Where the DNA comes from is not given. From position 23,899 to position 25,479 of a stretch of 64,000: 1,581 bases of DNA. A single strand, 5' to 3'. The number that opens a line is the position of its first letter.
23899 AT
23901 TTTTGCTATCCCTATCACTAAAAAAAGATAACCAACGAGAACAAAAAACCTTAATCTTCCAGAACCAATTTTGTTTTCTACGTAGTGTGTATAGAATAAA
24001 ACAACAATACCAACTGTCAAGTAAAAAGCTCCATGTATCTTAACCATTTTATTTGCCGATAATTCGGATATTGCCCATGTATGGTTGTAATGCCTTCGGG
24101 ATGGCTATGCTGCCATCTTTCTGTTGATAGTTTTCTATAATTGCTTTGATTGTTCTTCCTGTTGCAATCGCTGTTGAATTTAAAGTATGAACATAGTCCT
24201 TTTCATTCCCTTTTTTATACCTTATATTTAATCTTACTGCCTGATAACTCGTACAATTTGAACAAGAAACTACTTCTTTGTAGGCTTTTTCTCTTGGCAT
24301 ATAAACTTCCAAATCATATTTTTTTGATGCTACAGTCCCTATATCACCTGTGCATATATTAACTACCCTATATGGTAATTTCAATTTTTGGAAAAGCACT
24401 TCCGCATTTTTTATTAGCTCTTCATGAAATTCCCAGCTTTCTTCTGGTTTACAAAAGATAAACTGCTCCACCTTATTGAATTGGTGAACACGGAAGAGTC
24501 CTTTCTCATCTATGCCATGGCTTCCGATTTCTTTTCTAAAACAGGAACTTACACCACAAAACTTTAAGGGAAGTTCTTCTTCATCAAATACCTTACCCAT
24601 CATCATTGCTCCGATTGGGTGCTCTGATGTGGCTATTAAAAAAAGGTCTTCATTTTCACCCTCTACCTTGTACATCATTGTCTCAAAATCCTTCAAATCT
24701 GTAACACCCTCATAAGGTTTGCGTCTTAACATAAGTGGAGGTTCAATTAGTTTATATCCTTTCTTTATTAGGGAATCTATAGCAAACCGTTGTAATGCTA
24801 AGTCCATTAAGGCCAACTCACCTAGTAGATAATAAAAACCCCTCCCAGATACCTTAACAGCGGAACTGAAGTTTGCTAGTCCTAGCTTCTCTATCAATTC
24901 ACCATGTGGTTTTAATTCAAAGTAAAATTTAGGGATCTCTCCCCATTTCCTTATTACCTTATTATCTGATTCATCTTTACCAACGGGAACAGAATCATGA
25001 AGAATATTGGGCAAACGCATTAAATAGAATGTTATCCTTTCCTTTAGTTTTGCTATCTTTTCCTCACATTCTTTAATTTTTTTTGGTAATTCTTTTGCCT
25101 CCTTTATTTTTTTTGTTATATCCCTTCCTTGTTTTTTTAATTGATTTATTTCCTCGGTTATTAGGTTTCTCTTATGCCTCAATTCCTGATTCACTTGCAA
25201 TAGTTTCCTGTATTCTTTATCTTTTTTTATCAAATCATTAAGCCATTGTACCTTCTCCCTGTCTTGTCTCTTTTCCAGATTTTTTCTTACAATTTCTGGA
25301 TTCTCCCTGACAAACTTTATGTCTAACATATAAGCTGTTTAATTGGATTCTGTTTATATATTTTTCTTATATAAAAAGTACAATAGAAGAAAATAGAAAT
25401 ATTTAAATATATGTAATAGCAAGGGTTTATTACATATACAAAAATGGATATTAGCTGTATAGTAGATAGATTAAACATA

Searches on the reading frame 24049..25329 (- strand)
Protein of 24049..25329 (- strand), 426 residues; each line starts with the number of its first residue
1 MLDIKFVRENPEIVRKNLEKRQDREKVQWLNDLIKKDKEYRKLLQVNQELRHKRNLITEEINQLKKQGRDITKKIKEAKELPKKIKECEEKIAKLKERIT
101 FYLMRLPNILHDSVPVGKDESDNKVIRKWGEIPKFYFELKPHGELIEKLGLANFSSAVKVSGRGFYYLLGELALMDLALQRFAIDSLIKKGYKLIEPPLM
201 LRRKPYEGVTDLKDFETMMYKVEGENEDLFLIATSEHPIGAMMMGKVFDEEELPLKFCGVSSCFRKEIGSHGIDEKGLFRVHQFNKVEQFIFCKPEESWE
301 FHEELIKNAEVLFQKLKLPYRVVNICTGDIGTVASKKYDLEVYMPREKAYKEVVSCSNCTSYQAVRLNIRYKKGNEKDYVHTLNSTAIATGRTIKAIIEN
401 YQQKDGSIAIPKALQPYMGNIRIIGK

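Call 93: search_protein_families(library=pfam, proteins=[window:24049-25329:-], max_evalue=0.00001)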
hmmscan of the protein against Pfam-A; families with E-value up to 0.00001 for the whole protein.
window:24049-25329:- (426 aa): 2 families
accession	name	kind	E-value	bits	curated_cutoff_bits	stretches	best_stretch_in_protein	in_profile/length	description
PF00587.30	tRNA-synt_2b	-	1.6e-42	146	29.3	1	220-401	1-179/179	tRNA synthetase class II core domain (G, H, P, S and T)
PF02403.27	Seryl_tRNA_N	-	2.1e-23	83.1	28.2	1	1-109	1-107/108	Seryl-tRNA synthetase N-terminal domain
